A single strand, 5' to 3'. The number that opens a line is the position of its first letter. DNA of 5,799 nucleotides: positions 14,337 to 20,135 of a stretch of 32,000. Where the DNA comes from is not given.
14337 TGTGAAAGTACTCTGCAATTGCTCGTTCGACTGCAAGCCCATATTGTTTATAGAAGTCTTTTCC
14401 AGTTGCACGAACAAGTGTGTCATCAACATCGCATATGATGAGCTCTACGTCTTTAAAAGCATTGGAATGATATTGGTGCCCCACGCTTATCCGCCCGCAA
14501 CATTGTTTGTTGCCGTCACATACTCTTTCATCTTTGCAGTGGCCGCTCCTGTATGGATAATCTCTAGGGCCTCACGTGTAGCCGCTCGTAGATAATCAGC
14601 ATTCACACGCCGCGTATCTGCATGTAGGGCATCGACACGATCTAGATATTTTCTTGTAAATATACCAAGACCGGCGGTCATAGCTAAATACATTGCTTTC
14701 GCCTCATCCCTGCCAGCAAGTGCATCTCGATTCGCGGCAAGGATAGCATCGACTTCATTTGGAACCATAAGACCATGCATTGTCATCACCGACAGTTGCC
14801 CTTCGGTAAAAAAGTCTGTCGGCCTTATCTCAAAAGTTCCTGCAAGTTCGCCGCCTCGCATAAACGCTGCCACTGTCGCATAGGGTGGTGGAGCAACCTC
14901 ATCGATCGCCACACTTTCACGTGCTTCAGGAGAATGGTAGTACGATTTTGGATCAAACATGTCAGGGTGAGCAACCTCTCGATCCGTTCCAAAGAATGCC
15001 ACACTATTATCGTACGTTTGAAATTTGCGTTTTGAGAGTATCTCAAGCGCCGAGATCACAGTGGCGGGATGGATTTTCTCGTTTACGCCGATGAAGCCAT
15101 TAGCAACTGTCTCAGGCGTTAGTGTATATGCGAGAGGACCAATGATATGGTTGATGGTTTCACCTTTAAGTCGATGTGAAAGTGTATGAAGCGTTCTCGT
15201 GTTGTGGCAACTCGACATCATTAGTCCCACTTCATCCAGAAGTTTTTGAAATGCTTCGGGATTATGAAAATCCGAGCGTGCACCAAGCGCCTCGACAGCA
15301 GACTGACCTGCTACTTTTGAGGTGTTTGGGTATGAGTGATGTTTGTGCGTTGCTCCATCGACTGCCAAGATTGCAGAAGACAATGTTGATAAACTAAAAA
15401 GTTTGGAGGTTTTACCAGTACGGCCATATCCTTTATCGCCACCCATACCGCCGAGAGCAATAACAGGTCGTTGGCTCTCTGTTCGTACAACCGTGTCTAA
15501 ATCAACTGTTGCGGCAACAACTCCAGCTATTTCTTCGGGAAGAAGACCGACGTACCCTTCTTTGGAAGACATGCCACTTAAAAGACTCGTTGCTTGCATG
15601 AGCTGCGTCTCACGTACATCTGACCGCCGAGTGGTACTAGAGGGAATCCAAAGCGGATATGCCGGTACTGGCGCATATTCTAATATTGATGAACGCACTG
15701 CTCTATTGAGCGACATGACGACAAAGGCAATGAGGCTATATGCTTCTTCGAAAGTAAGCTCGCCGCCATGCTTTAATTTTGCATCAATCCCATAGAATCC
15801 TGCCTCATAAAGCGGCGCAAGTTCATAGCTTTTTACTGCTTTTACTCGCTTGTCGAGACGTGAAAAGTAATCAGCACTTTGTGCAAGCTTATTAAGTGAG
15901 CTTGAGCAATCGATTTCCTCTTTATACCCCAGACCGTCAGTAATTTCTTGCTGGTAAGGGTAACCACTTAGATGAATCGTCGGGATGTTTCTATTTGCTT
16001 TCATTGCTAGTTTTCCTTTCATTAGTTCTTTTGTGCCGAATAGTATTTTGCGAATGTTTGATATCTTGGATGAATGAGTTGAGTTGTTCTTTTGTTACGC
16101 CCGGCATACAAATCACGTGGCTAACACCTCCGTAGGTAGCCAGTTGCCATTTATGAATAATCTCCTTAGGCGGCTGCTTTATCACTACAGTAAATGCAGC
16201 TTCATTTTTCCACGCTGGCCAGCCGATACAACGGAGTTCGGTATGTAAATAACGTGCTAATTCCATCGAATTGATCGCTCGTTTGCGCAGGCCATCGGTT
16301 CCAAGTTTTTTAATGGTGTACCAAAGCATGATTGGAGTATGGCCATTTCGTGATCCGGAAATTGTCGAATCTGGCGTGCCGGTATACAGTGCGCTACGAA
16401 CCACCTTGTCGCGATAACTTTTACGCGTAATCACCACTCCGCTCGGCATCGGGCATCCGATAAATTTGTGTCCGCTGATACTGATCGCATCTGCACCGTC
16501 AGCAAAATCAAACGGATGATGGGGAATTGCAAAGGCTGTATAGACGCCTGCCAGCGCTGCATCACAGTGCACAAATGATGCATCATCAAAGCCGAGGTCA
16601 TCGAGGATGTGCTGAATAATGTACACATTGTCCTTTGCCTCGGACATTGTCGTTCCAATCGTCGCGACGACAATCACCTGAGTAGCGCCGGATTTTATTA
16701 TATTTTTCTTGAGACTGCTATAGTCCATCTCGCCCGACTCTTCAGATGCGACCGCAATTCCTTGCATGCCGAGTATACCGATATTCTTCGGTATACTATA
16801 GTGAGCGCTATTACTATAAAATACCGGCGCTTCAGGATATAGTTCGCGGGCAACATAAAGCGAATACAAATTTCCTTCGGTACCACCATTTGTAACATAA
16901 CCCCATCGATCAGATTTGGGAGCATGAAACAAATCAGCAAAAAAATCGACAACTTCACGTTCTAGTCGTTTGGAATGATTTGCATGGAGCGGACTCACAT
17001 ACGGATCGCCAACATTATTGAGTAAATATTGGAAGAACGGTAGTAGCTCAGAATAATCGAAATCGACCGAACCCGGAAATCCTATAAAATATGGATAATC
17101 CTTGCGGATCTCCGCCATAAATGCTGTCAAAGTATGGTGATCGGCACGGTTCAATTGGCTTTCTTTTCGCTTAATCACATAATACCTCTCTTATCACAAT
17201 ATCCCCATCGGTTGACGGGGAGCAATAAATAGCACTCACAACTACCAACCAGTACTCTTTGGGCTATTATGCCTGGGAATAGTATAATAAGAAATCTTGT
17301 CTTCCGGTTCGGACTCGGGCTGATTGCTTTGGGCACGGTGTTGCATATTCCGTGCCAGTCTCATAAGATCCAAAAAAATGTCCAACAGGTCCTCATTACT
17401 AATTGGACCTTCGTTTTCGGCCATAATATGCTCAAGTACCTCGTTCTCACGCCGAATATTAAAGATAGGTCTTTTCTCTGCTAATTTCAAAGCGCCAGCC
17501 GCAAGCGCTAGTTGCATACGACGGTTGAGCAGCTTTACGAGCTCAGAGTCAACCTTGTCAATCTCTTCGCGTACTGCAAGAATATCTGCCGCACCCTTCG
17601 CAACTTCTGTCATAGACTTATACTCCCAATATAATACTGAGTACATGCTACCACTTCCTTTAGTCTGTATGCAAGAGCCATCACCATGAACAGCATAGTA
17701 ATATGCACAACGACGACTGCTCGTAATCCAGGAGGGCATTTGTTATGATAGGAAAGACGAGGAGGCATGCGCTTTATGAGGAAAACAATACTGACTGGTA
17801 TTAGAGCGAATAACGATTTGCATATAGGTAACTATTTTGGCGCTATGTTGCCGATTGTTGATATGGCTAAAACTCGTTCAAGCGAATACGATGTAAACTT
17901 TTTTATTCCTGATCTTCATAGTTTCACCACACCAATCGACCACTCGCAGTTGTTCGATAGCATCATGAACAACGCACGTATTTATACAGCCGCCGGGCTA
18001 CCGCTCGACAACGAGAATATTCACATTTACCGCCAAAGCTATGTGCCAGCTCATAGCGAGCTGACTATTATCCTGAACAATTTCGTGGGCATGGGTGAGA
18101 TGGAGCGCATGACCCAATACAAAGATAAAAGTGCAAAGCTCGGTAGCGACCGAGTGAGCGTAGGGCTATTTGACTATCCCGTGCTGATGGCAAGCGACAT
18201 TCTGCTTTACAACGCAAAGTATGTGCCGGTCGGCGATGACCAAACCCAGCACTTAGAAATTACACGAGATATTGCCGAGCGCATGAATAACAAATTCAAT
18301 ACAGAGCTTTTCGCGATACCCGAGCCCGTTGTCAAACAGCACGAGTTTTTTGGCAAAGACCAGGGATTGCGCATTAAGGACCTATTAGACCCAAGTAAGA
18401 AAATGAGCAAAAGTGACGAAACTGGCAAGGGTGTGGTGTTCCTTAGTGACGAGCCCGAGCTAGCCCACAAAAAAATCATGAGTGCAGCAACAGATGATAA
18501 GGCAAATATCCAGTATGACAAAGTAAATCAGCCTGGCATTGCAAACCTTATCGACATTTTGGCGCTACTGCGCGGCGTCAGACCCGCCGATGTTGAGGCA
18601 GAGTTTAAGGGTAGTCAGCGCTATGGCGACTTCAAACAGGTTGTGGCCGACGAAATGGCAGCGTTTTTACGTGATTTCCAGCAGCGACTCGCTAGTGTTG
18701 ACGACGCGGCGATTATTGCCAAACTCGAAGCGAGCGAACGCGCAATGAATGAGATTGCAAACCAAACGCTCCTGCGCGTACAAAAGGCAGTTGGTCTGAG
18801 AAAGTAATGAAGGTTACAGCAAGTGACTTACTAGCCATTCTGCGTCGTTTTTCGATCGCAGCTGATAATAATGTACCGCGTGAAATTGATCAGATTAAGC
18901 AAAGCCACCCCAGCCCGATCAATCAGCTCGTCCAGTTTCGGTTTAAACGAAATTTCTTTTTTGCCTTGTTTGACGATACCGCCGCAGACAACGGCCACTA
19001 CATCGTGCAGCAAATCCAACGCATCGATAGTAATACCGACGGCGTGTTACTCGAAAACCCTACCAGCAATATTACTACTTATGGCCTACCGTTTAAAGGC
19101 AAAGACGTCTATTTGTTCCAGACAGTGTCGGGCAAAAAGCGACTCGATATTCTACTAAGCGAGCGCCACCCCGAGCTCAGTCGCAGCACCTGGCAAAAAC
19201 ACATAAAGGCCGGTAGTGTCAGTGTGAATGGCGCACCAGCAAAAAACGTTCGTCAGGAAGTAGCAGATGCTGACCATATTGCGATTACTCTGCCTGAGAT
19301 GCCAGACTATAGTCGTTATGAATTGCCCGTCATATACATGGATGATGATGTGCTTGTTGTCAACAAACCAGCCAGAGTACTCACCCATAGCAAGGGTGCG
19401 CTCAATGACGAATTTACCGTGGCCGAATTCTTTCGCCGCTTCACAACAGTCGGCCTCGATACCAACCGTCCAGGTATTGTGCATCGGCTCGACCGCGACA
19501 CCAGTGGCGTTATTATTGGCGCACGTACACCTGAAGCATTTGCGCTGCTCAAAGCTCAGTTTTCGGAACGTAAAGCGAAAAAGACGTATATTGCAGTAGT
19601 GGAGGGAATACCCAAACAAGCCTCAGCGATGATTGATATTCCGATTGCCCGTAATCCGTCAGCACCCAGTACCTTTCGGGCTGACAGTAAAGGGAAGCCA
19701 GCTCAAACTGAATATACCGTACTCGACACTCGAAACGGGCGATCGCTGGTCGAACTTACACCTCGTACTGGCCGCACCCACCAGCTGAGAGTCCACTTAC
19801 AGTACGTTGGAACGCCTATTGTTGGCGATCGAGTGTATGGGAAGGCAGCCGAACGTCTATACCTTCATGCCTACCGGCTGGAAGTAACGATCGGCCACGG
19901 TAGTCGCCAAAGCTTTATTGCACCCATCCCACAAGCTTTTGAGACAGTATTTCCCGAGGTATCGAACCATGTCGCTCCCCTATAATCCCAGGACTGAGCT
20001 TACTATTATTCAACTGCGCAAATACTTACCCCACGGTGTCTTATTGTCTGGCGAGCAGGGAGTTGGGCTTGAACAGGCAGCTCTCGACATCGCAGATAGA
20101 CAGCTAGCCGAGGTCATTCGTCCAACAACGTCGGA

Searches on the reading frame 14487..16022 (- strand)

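Call 11: search_protein_families(library=pfam, proteins=[window:14487-16022:-], max_evalue=0.01)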
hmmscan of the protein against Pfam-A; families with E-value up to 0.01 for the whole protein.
window:14487-16022:- (511 aa): 1 family
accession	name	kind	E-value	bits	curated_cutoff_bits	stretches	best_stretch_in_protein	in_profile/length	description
PF00591.27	Glycos_transf_3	-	5.3e-07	30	27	1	203-318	12-128/253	Glycosyl transferase family, a/b domain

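Call 12: search_protein_families(library=padloc, proteins=[window:14487-16022:-], max_evalue=0.001)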
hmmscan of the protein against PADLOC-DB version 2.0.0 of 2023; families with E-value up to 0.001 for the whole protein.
window:14487-16022:- (511 aa): 0 families

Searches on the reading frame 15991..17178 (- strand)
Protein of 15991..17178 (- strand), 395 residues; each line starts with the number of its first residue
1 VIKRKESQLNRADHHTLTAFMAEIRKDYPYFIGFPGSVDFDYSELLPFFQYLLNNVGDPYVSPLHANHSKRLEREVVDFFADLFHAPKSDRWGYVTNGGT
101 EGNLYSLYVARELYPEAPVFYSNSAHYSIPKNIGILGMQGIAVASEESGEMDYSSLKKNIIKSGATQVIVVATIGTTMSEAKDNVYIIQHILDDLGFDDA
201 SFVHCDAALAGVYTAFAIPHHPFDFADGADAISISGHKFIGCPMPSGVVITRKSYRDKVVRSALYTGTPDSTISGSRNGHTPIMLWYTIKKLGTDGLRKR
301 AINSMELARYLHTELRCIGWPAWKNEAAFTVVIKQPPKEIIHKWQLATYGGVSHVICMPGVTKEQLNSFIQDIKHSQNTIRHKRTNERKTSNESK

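Call 11: search_protein_families(library=pfam, proteins=[window:15991-17178:-], max_evalue=0.01)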
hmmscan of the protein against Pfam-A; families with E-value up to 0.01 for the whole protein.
window:15991-17178:- (395 aa): 4 families
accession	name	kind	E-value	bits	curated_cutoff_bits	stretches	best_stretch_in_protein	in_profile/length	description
PF00282.25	Pyridoxal_deC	-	1.2e-22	80.6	27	1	69-316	77-354/375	Pyridoxal-dependent decarboxylase conserved domain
PF00266.25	Aminotran_5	-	0.00012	21.7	21.5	1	76-267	48-228/371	Aminotransferase class-V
PF01212.27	Beta_elim_lyase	-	0.00039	20.3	27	1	96-267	53-227/288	Beta-eliminating lyase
PF00155.27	Aminotran_1_2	-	0.00089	19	19.7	0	69-173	44-154/361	Aminotransferase class I and II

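Call 12: search_protein_families(library=padloc, proteins=[window:15991-17178:-], max_evalue=0.001)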
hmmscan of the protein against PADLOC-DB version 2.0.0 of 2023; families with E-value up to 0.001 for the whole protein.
window:15991-17178:- (395 aa): 0 families

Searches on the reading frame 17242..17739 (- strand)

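Call 11: search_protein_families(library=pfam, proteins=[window:17242-17739:-], max_evalue=0.01)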
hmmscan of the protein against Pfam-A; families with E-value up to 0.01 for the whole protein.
window:17242-17739:- (165 aa): 1 family
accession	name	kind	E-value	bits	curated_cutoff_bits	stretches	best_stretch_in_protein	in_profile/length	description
PF01817.26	CM_2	-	1.2e-19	70.8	27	1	56-134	1-80/80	Chorismate mutase type II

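Call 12: search_protein_families(library=padloc, proteins=[window:17242-17739:-], max_evalue=0.001)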
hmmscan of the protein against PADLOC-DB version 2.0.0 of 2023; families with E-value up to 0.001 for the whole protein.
window:17242-17739:- (165 aa): 0 families

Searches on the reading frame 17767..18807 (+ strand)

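Call 11: search_protein_families(library=pfam, proteins=[window:17767-18807:+], max_evalue=0.01)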
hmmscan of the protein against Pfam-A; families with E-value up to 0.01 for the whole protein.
window:17767-18807:+ (346 aa): 1 family
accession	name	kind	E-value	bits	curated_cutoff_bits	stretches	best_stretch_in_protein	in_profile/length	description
PF00579.31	tRNA-synt_1b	-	3.4e-61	207.6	21.1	1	7-301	7-291/292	tRNA synthetases class I (W and Y)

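Call 12: search_protein_families(library=padloc, proteins=[window:17767-18807:+], max_evalue=0.001)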
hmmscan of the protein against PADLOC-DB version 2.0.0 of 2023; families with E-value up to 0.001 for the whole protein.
window:17767-18807:+ (346 aa): 0 families

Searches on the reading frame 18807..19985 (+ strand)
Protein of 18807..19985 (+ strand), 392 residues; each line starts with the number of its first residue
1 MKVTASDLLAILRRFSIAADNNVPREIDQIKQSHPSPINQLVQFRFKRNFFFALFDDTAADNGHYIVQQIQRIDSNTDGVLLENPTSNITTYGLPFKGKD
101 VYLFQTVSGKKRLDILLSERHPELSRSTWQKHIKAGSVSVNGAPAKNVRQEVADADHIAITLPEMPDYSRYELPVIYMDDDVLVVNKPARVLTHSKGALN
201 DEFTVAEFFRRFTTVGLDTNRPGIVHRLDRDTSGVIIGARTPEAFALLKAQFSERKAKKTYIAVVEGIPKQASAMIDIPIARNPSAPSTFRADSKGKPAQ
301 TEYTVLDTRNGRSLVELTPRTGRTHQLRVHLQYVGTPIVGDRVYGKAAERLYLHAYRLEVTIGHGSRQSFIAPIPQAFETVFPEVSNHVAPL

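Call 11: search_protein_families(library=pfam, proteins=[window:18807-19985:+], max_evalue=0.01)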
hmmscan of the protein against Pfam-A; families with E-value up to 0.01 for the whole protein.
window:18807-19985:+ (392 aa): 2 families
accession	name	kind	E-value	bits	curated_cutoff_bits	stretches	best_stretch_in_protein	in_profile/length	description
PF00849.27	PseudoU_synth_2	-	5.4e-35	121.3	26.8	1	181-332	1-151/152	RNA pseudouridylate synthase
PF01479.30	S4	-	6.1e-06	26.3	22.8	1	112-156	2-46/48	S4 domain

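Call 12: search_protein_families(library=padloc, proteins=[window:18807-19985:+], max_evalue=0.001)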
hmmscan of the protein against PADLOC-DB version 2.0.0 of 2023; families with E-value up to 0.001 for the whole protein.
window:18807-19985:+ (392 aa): 0 families
